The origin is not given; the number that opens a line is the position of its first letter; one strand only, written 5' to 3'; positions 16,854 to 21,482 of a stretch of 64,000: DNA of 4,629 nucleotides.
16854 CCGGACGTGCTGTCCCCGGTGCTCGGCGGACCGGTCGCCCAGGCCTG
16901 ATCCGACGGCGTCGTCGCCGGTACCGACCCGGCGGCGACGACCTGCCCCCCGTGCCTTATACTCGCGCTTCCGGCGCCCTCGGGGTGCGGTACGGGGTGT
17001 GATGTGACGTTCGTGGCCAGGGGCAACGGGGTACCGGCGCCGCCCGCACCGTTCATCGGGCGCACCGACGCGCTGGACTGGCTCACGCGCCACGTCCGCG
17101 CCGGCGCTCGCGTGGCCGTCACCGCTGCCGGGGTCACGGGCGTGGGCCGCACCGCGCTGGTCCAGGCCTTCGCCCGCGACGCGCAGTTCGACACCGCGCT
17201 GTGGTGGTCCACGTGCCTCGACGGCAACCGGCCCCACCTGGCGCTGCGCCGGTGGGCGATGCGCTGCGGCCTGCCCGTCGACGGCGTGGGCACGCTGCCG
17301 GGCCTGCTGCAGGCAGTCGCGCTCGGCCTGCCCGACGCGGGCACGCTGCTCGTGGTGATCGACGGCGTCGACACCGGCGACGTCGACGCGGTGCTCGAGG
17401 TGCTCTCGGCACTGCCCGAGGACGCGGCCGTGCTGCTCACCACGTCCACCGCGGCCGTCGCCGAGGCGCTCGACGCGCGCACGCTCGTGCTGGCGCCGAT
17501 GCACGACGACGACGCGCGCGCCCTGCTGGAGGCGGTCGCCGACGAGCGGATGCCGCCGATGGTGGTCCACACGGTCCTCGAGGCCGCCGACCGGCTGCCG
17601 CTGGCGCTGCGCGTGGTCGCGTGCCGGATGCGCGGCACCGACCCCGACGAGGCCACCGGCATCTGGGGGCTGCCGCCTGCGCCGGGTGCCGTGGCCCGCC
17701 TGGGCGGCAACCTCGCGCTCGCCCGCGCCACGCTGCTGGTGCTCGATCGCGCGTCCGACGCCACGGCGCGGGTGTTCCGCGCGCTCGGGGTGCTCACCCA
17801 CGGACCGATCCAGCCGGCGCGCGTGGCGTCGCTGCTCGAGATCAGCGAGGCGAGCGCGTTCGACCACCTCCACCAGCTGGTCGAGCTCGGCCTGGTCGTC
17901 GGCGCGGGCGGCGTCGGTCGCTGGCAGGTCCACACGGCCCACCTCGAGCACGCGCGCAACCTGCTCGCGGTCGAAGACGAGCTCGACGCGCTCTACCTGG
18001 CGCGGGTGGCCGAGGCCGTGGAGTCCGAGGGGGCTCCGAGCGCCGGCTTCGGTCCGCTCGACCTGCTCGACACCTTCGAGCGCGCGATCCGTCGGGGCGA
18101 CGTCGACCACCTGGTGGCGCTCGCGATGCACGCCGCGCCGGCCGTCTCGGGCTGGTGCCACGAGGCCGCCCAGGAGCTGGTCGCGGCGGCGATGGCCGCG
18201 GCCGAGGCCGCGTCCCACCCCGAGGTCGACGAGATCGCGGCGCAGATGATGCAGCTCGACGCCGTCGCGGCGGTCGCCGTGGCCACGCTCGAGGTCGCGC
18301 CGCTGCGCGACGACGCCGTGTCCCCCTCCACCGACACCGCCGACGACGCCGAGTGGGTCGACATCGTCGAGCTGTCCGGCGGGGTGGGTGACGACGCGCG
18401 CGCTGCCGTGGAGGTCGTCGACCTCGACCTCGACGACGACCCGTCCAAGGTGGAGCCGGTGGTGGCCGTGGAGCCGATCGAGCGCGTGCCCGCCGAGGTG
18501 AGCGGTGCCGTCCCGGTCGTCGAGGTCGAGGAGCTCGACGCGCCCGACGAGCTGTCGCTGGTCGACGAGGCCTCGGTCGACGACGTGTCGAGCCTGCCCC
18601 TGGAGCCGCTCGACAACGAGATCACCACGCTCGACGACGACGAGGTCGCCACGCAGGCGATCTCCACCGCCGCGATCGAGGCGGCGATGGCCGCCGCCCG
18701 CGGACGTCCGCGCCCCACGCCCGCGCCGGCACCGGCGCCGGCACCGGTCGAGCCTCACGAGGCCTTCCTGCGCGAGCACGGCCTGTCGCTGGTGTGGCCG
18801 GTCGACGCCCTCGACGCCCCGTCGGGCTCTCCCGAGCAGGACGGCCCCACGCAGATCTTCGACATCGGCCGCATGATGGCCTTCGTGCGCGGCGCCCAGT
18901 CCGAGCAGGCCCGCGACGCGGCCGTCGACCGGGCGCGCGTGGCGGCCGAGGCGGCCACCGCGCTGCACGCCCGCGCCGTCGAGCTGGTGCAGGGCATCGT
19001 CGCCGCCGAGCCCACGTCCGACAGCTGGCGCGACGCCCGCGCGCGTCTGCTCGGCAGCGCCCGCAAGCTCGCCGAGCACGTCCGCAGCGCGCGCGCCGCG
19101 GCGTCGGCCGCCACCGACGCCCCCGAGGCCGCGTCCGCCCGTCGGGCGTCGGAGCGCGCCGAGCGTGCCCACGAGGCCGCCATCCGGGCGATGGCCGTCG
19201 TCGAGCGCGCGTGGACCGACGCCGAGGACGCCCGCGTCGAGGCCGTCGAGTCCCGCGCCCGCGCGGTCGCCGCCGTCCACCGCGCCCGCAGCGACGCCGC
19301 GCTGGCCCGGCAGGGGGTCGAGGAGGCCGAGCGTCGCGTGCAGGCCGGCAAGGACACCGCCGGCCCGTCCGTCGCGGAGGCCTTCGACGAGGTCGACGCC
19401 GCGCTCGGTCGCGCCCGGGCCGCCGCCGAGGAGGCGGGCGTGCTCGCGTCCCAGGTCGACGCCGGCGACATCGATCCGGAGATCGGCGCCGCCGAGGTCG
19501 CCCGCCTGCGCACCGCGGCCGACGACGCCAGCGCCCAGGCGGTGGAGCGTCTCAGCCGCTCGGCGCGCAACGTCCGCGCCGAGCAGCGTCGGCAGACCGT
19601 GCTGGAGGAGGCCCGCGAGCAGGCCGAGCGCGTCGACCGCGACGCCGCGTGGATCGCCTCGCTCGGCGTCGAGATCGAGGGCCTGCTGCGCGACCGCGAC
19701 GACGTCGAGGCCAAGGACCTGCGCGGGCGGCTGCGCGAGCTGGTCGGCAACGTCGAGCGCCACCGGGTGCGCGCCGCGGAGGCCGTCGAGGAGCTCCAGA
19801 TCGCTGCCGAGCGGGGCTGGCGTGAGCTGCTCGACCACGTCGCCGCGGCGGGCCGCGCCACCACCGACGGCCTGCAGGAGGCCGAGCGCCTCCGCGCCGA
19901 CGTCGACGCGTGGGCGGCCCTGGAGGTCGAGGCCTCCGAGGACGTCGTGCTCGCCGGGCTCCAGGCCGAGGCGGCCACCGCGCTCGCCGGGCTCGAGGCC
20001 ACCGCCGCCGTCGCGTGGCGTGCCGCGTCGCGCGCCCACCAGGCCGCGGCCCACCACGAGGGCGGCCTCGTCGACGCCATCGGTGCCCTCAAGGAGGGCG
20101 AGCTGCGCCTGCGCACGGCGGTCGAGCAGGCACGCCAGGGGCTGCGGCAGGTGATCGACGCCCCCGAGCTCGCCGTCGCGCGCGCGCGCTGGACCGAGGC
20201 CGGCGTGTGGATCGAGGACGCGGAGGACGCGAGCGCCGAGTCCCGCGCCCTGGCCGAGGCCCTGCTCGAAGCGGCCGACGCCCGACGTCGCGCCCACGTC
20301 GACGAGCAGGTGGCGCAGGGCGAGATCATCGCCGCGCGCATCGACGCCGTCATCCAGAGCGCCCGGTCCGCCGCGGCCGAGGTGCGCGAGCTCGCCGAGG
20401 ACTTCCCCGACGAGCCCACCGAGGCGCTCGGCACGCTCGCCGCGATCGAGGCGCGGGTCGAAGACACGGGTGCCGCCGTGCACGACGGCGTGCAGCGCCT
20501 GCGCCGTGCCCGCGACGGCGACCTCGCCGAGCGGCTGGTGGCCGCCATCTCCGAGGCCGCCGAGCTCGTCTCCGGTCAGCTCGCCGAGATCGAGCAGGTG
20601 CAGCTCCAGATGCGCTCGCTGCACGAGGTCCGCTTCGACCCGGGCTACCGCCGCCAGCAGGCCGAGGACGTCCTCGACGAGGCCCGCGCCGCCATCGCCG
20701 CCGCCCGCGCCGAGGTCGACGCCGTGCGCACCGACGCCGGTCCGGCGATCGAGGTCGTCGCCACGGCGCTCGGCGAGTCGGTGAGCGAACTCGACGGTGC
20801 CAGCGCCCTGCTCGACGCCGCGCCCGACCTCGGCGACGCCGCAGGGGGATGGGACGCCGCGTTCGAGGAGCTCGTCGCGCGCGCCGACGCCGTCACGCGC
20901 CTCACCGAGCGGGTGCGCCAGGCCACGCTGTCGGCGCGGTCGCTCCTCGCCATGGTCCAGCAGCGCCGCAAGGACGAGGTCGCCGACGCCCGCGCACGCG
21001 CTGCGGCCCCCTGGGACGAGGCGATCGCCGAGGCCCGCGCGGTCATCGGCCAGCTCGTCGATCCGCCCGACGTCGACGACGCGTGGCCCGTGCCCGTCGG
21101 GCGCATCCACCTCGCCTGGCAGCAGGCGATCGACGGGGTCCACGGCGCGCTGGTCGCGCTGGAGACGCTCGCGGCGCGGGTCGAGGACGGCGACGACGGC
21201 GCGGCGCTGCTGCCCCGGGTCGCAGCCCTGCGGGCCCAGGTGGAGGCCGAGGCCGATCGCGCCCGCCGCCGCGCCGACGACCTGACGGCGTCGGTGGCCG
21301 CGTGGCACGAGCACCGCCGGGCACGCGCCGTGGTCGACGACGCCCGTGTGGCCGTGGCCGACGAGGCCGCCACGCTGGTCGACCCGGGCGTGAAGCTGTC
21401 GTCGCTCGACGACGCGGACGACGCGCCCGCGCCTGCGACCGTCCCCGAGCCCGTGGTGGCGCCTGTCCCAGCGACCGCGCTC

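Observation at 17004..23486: Giant NB-ARC-like STAND NTPase with an Arg-substituted P-loop fused to a ~1,700-residue Ala-rich helical arm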

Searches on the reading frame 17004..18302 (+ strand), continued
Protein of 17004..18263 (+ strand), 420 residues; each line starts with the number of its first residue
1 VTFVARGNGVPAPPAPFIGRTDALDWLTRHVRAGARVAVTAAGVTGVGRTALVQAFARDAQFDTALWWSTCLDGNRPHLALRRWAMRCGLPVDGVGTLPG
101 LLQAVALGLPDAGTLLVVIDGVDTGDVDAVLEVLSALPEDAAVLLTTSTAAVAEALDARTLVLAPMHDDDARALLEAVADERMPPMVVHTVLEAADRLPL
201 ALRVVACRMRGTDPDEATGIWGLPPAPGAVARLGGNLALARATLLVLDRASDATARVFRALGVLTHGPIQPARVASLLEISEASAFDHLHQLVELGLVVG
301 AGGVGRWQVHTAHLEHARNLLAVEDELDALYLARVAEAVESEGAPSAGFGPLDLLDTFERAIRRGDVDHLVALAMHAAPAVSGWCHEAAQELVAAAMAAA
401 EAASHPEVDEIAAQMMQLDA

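Call 47: find_encoding_contigs(protein=P0006, flank=10000, max_places=2)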
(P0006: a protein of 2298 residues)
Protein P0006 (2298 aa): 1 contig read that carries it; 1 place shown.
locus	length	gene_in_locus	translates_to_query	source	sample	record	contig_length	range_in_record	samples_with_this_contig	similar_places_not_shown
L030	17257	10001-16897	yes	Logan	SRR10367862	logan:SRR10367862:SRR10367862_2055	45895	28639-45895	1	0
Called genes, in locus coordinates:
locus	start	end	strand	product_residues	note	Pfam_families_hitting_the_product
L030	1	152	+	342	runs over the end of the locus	-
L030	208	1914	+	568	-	PF00004:AAA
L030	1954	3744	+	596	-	-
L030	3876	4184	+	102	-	PF00829:Ribosomal_L21p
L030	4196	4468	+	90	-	PF01016:Ribosomal_L27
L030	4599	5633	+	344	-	PF01018:GTP1_OBG, PF00009:GTP_EFTU (faint), PF01926:MMR_HSR1, PF02421:FeoB_N (weak)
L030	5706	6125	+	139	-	-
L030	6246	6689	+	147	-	PF02410:RsfS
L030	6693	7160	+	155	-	PF02590:SPOUT_MTase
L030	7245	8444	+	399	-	PF00389:2-Hacid_dh, PF02826:2-Hacid_dh_C, PF03446:NAD_binding_2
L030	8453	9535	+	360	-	PF00266:Aminotran_5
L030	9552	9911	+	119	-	-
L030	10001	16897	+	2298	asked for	-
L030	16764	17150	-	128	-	-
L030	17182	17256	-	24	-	?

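Call 48: find_encoding_contigs(protein=P0004, flank=10000, max_places=2)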
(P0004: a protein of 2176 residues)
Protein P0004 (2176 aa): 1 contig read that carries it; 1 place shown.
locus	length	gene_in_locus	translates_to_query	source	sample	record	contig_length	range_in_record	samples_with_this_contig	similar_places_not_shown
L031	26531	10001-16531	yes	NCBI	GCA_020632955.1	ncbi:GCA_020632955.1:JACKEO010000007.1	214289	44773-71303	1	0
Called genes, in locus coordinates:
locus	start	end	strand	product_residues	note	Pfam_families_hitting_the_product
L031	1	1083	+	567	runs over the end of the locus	PF13401:AAA_22 (faint), PF00004:AAA, PF17862:AAA_lid_3 (weak)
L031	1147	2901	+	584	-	-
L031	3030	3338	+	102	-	PF00829:Ribosomal_L21p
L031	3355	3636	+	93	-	PF01016:Ribosomal_L27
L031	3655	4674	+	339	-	PF01018:GTP1_OBG, PF02421:FeoB_N, PF01926:MMR_HSR1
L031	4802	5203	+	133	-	PF02410:RsfS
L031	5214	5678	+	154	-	PF02590:SPOUT_MTase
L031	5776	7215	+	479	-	-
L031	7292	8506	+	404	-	PF00389:2-Hacid_dh, PF02826:2-Hacid_dh_C, PF03446:NAD_binding_2 (weak)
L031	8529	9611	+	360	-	PF00266:Aminotran_5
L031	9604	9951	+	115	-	PF06949:DUF1292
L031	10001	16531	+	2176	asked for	-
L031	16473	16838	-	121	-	-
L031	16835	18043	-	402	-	PF06245:DUF1015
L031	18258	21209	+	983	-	-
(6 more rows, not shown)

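Call 74: find_related_loci(query=A1, collection=metagenome_contigs, flank=8000)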
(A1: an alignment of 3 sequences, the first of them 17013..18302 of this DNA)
Query A1 (430 aa) in metagenome_contigs; peptide patterns used: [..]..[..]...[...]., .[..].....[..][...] (x = any residue, [..] = any of these).
600 stretches matched a pattern, but none encodes a relative of the query by tblastn (E <= 1e-3).

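Call 75: find_related_loci(query=A1, collection=viral_contigs, flank=5000)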
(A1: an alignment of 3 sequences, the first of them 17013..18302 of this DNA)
Query A1 (430 aa) in viral_contigs; peptide patterns used: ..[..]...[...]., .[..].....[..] (x = any residue, [..] = any of these).
72 stretches matched a pattern, but none encodes a relative of the query by tblastn (E <= 1e-3).

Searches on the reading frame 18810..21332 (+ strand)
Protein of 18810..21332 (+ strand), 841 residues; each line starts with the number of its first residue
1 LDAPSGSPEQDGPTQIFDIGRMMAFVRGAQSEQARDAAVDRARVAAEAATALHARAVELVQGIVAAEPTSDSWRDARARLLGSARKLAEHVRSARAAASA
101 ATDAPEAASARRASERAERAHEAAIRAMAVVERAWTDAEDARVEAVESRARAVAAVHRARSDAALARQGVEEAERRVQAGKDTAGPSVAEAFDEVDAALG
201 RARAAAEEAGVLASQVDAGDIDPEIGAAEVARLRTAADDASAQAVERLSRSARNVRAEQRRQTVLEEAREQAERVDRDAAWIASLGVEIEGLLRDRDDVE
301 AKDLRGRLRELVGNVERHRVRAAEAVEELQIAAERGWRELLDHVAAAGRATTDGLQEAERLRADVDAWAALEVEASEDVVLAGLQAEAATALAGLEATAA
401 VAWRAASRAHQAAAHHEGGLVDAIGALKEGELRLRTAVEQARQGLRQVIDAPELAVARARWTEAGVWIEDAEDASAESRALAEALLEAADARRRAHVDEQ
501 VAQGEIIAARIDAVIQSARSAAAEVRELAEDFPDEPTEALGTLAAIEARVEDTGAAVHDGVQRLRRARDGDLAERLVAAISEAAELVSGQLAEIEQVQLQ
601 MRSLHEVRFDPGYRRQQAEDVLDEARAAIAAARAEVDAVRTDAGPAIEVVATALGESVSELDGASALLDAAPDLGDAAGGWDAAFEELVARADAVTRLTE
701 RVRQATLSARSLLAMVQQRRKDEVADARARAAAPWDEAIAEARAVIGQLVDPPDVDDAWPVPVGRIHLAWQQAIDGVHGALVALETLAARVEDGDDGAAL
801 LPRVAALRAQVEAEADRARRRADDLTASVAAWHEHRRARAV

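Call 54: search_solved_structures(query=A3, max_evalue=1)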
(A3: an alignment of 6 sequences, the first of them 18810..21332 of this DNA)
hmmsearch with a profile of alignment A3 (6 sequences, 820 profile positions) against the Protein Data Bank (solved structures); distinct sequences matched with E-value up to 1: 4.
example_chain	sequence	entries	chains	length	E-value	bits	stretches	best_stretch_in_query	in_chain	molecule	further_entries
9r2b_B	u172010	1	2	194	0.015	17.1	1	204-299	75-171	de novo-designed alpha-helical barrel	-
1s94_A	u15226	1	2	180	0.16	13.7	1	206-317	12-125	s-syntaxin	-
5j10_A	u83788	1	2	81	0.16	13.7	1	52-102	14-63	peptide design 2L4HC2_24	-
7emf_D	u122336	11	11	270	0.33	12.7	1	427-470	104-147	Mediator of RNA polymerase II transcription subunit 4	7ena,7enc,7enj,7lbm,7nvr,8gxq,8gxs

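Call 55: search_protein_families(library=pfam, alignment_id=A3, max_evalue=0.1)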
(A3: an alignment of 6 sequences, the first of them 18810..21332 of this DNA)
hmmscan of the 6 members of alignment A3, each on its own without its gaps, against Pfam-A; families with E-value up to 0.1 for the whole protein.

A. member 1, window:18810-21332:+ (841 aa): 0 families

B. families by the number of members that match (of 6 scanned): 3 families
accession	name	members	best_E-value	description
PF19310.4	TOP_N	1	0.0074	Neurolysin/Thimet oligopeptidase, N-terminal domain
PF25450.1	Rab11-FIP3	1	0.02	Rab11-FIP3-like domain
PF19284.4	Arc_MA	1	0.066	Arc MA domain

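Call 76: predict_structure(alignment_id=A3)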
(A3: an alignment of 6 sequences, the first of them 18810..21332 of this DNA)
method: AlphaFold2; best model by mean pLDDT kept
length: 841 residues; sequences in the alignment: 6
mean_pLDDT: 82.5   pTM: 0.34
mean pLDDT of the five models: 82.5, 81.2, 79.1, 79.0, 77.9
residues with pLDDT >= 90: 375; 70-90: 300; 50-70: 123; < 50: 43
segments of 3 or more residues with pLDDT < 50: 1-28, 369-375, 754-759
pLDDT, mean of each block of 10 residues (from residue 1): 35 39 46 88 96 95 85 92 96 97 92 96 96 94 87 88 94 92 77 91 97 94 94 96 92 84 88 91 87 77 87 92 92 86 90 88 68 48 79 89 93 82 94 96 94 89 93 96 94 91 94 94 88 71 92 94 92 94 93 91 76 74 85 86 70 82 88 64 78 86 84 77 57 59 61 48 61 70 68 55 71 72 70 68 51
secondary structure, 60 per line:
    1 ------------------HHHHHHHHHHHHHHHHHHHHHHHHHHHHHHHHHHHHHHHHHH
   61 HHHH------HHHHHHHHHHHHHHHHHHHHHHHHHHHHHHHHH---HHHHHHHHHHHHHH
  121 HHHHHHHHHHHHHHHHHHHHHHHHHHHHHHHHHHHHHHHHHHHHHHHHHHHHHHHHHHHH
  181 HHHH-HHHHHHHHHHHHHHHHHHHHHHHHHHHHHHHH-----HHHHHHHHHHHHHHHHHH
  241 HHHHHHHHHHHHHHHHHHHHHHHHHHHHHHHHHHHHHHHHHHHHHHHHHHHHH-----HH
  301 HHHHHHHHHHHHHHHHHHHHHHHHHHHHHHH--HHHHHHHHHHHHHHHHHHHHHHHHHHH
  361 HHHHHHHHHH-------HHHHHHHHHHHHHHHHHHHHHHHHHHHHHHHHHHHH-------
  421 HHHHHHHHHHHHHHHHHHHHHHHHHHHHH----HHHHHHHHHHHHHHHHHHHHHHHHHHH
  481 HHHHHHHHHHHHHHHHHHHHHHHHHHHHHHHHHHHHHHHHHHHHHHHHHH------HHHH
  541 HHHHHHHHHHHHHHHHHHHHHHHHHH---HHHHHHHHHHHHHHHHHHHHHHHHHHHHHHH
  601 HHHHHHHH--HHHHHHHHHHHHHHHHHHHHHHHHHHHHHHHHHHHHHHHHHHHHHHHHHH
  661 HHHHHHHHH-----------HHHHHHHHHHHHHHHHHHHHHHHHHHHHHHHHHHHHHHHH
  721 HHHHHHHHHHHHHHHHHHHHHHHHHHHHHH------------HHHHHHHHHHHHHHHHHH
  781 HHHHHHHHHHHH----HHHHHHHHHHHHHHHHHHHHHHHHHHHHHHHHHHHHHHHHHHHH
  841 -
elements in order (helices of 4 or more, strands of 3 or more residues): H19-64 H71-103 H107-184 H186-217 H223-293 H299-331 H334-370 H378-413 H421-449 H454-530 H537-566 H570-608 H611-669 H681-750 H763-792 H797-840

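Call 79: fold_search(model_id=the predicted structure, library=pdb)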
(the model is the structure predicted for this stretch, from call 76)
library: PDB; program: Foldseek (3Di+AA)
matches with E <= 10: 78; with E <= 0.001: 0
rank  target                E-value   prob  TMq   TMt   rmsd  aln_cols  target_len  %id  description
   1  1st6                  1.1e-01  0.18  0.09  0.08  44.5       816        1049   13  Crystal structure of a cytoskeletal protein (released 2004-08-03)
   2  8vdq                  1.6e-01  0.15  0.11  0.05  48.5      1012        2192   13  Cryogenic electron microscopy model of full-length talin (released 2024-10-02)
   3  6o3e_B                3.0e-01  0.14  0.09  0.12  47.7       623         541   12  mouse aE-catenin 82-883 (released 2019-11-13)
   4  4igg_A                3.6e-01  0.16  0.11  0.12  60.9       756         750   14  Full-length human alpha-catenin crystal structure (released 2012-12-26)
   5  1tr2_A                5.3e-01  0.13  0.12  0.10  52.3       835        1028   13  Crystal structure of human full-length vinculin (residues 1-1066) (released 2005-11-15)
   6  7sqc_C3               5.8e-01  0.10  0.12  0.07  101.6      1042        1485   16  Ciliary C1 central pair apparatus isolated from Chlamydomonas reinhardtii (released 2022-04-13)
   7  1tr2_B                8.5e-01  0.08  0.10  0.08  52.9       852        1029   13  Crystal structure of human full-length vinculin (residues 1-1066) (released 2005-11-15)
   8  7sqc_C1               1.1e+00  0.08  0.11  0.08  101.9      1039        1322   16  Ciliary C1 central pair apparatus isolated from Chlamydomonas reinhardtii (released 2022-04-13)
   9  6d03_E                1.1e+00  0.41  0.17  0.26  21.5       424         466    9  Cryo-EM structure of a Plasmodium vivax invasion complex essential for entry into human reticulocytes; one molecule of (released 2018-06-20)
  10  8sre_A                1.5e+00  0.08  0.07  0.05  39.8       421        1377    9  Cryo-EM structure of TRPM2 chanzyme in the presence of Magnesium and ADP-ribose, closed state (released 2024-05-15)
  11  7uni_C                1.7e+00  0.16  0.08  0.21  34.1       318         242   14  De novo designed chlorophyll dimer protein with Zn pheophorbide a methyl ester, SP2-ZnPPaM (released 2023-04-19)
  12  9jg1_R                2.2e+00  0.08  0.10  0.18  52.2       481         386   11  Cryo-EM structure of Adriforant-bound Histamine receptor 4 H4R at inactive state (released 2025-12-03)
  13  6o3e_A                2.3e+00  0.07  0.09  0.14  42.0       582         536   16  mouse aE-catenin 82-883 (released 2019-11-13)
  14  3o42_A                2.5e+00  0.41  0.11  0.39  27.8       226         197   10  Complex of an alpha/beta-peptide based on the gp41 CHR domain bound to gp41-5 (released 2011-08-24)
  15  8to0_z3               2.6e+00  0.11  0.09  0.20  23.0       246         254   13  48-nm repeating structure of doublets from mouse sperm flagella (released 2023-11-01)
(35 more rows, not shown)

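Call 88: find_homologous_proteins(query=A3, max_evalue=0.001)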
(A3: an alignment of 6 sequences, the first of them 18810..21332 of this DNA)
Query A3 (6 sequences): 8000 candidates shared short words with the query, none scored E <= 0.001.
